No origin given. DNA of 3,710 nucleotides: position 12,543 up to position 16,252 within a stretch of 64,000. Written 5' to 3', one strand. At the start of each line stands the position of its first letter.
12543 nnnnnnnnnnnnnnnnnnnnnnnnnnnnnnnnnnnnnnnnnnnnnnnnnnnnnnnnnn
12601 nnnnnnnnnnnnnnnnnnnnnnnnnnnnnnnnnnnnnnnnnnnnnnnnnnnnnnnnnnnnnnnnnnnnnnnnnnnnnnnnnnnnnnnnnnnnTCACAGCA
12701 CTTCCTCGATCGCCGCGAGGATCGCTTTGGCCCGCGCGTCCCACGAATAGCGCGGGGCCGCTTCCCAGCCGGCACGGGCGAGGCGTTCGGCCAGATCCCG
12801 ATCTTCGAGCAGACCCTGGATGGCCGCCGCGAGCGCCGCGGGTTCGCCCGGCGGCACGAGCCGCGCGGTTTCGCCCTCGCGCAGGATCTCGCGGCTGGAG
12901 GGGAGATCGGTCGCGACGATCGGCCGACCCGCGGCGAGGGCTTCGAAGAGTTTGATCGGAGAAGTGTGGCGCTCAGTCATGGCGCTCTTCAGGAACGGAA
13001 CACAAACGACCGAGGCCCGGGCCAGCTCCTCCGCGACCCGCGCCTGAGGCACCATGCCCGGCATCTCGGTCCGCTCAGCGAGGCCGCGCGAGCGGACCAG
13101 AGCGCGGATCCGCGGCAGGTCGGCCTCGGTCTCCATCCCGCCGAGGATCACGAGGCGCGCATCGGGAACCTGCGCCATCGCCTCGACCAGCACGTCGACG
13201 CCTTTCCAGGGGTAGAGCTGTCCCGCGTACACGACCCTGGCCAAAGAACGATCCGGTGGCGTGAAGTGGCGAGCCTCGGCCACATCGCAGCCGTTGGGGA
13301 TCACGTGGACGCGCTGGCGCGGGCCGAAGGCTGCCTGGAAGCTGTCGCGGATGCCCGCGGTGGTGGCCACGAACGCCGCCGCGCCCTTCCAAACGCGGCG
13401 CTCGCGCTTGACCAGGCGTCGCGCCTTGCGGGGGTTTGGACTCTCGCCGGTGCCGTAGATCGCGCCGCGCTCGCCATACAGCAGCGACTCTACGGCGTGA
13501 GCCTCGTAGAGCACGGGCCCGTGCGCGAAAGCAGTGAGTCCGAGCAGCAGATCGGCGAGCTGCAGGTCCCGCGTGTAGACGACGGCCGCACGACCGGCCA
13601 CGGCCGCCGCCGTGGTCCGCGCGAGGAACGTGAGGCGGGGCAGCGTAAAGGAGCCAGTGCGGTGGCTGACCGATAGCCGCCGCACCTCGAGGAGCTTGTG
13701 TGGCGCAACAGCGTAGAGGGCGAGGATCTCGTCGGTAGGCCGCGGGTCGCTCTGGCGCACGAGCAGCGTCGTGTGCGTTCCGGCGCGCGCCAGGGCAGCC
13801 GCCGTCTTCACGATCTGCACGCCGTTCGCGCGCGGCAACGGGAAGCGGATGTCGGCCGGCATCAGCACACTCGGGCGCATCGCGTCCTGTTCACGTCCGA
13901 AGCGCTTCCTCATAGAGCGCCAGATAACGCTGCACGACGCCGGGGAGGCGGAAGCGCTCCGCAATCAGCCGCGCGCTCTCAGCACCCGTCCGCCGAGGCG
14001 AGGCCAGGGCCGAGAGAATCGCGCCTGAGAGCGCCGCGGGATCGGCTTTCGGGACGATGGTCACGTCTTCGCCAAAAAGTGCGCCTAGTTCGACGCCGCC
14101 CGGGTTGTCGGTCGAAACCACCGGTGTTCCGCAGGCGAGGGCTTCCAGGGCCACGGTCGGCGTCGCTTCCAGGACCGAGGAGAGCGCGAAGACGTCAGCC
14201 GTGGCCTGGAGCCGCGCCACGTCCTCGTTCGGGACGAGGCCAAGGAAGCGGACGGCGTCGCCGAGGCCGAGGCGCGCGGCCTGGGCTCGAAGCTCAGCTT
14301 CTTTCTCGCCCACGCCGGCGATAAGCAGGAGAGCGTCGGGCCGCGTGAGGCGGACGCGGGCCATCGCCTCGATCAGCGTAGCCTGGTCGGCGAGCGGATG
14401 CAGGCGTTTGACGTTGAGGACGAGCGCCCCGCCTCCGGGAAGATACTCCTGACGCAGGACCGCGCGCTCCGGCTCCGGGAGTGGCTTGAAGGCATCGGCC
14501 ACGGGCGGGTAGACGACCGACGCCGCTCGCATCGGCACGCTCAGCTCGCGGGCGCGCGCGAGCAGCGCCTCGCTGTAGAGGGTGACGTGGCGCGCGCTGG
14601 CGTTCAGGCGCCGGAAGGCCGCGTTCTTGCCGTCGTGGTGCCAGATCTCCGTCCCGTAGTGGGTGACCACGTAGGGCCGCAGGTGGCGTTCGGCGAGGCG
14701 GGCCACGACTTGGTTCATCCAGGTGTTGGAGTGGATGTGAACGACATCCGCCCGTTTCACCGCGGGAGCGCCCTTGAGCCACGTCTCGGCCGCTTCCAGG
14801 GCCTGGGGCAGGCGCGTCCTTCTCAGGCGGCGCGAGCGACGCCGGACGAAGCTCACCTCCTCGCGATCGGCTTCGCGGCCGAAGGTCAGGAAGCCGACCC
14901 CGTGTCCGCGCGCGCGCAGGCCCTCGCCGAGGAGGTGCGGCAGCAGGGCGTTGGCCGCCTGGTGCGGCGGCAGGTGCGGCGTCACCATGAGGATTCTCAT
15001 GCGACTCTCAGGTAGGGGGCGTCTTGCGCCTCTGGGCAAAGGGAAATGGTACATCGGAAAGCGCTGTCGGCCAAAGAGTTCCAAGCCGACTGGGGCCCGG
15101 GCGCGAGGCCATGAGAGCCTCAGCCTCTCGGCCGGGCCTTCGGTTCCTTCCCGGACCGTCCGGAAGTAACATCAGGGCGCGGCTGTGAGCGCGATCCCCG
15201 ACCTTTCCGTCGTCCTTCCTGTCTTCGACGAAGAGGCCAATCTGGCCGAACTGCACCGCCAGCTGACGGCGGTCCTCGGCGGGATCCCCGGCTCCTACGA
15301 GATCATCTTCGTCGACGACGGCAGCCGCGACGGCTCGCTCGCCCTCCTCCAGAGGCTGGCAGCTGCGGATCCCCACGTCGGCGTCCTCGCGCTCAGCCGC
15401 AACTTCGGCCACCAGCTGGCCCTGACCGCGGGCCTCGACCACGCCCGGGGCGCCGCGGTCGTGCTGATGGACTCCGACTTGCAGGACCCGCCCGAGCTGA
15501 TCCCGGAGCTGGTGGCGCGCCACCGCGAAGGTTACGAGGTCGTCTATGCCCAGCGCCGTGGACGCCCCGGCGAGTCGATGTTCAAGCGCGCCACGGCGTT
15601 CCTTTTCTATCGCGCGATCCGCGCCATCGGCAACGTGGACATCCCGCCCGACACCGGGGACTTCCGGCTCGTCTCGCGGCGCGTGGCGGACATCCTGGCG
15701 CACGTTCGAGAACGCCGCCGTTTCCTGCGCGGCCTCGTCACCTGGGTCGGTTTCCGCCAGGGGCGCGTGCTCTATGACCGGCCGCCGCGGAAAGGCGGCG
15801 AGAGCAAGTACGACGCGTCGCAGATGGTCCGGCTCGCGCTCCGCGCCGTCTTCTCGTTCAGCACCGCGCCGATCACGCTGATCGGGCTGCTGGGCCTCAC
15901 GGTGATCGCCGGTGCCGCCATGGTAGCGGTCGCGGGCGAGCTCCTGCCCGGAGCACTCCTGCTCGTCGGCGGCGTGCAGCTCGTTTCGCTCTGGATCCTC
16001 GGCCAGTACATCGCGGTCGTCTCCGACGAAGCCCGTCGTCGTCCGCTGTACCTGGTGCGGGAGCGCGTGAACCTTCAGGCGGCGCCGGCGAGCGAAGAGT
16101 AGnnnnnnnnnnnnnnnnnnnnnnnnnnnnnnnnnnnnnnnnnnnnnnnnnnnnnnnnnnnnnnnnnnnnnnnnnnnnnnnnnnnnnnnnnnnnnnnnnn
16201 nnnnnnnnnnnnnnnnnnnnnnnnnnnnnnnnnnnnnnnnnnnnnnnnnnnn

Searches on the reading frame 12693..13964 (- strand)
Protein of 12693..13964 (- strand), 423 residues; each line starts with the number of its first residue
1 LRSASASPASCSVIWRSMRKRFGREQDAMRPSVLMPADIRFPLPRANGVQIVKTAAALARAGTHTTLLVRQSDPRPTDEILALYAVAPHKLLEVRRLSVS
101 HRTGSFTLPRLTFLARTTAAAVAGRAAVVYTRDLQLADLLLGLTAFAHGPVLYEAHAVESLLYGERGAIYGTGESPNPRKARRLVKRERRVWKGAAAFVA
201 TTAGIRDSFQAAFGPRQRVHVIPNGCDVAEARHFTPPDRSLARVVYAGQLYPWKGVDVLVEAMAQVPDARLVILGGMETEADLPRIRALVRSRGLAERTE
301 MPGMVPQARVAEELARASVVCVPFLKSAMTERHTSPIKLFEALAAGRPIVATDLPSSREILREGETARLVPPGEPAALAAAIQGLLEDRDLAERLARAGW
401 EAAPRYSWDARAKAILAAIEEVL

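Call 7: search_protein_families(library=pfam, proteins=[window:12693-13964:-], max_evalue=0.001)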
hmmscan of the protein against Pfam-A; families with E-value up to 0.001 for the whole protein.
window:12693-13964:- (423 aa): 5 families
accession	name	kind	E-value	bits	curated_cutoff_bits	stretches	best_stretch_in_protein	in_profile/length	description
PF13692.12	Glyco_trans_1_4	-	8.3e-30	104.4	27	1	243-388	3-142/142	Glycosyl transferases group 1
PF00534.26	Glycos_transf_1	-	3.7e-28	98.6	26.4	1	242-399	16-169/172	Glycosyl transferases group 1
PF13524.12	Glyco_trans_1_2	-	6.5e-14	52.5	25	1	259-417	5-144/144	Glycosyl transferase-like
PF13579.12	Glyco_trans_4_4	-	3e-13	50.9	29.7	1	50-225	6-158/158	Glycosyl transferase 4-like domain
PF13439.12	Glyco_transf_4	-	2e-11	44.7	28.5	1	50-229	7-169/170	Glycosyltransferase Family 4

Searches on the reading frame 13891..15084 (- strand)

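Call 7: search_protein_families(library=pfam, proteins=[window:13891-15084:-], max_evalue=0.001)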
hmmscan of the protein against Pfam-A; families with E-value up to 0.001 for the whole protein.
window:13891-15084:- (397 aa): 6 families
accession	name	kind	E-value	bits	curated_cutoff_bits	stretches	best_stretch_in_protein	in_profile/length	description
PF00534.26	Glycos_transf_1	-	3.1e-31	108.6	26.4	1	215-363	11-159/172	Glycosyl transferases group 1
PF13692.12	Glyco_trans_1_4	-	6.4e-26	91.7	27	1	222-361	4-141/142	Glycosyl transferases group 1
PF13579.12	Glyco_trans_4_4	-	1.5e-10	42.1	29.7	1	52-192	10-156/158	Glycosyl transferase 4-like domain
PF13439.12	Glyco_transf_4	-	1e-09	39.1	28.5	1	52-195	11-166/170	Glycosyltransferase Family 4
PF13524.12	Glyco_trans_1_2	-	6e-05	23.5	25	1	268-366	27-118/144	Glycosyl transferase-like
PF20706.3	GT4-conflict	-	0.00018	21.1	26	1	199-330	177-316/385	Family 4 Glycosyltransferase in conflict systems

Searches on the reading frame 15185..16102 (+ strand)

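Call 7: search_protein_families(library=pfam, proteins=[window:15185-16102:+], max_evalue=0.001)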
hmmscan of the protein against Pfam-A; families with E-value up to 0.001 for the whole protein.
window:15185-16102:+ (305 aa): 2 families
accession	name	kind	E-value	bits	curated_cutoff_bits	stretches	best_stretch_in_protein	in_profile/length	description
PF00535.33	Glycos_transf_2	-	4.3e-31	108.6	23.3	1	8-168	1-164/168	Glycosyl transferase family 2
PF13641.12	Glyco_tranf_2_3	-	1.7e-06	28.7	27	1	5-141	1-140/230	Glycosyltransferase like family 2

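Call 9: search_protein_families(library=ncbifam, proteins=[window:15185-16102:+], max_evalue=0.01)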
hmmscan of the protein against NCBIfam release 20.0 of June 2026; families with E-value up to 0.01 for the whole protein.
window:15185-16102:+ (305 aa): 17 families
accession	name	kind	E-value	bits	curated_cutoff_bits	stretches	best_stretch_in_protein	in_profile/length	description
NF047588.1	GlcsyltransPgfSStrep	equivalog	2.2e-64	217.6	500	1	7-293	3-304/308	glycosyltransferase PgfS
NF007986.1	PRK10714.1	equivalog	1.9e-41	142.1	529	1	3-244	4-245/316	undecaprenyl-phosphate 4-deoxy-4-formamido-L-arabinose transferase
TIGR03937.1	PgaC_IcaA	equivalog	1.1e-12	47.6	422.3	1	3-98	43-135/407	poly-beta-1,6-N-acetyl-D-glucosamine synthase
NF041875.1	EPS_EpsD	equivalog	2.9e-12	46.6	370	1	7-120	1-111/325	exopolysaccharide biosynthesis glycosyltransferase EpsD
NF007482.0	PRK10073.1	equivalog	9.9e-11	41.2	423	1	1-110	2-107/334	glycosyltransferase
TIGR04283.1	glyco_like_mftF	equivalog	1.1e-09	38.2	182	1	7-110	1-94/221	TIGR04283 family arsenosugar biosynthesis glycosyltransferase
NF047683.1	TeichurnBiosyTuaG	equivalog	1.4e-08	34.7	400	1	5-100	6-98/252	teichuronic acid biosynthesis protein TuaG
TIGR04242.1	nodulat_NodC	equivalog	9e-07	28.2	550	1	3-114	46-157/395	chitooligosaccharide synthase NodC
NF050050.1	ProtGlycPglI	equivalog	4.2e-06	26.3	500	1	5-122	2-117/306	GalNAc(5)-diNAcBac-PP-undecaprenol beta-1,3-glucosyltransferase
NF010496.0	PRK13915.1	equivalog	5.3e-06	25.7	262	1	7-111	33-140/307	glucosyl-3-phosphoglycerate synthase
TIGR03469.1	HpnB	hypoth_equivalog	2.2e-05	23.7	379.25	1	3-116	42-163/386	hopene-associated glycosyltransferase HpnB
NF050819.1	PolSacchBiosHfsG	equivalog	7.8e-05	22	500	1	3-104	10-108/302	polysaccharide biosynthesis protein HfsG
NF045692.1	OglycostaseCruG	equivalog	0.00022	20.3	600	1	5-121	41-161/386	2'-O-glycosyltransferase CruG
TIGR03111.1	glyc2_xrt_Gpos1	hypoth_equivalog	0.0006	18.7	363.95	1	3-114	47-157/439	TIGR03111 family XrtG-associated glycosyltransferase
NF058614.1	PPMAGASynPpgS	equivalog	0.0022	17.4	370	1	7-128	2-117/226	polyprenyl-phospho-N-acetylgalactosaminyl synthase PpgS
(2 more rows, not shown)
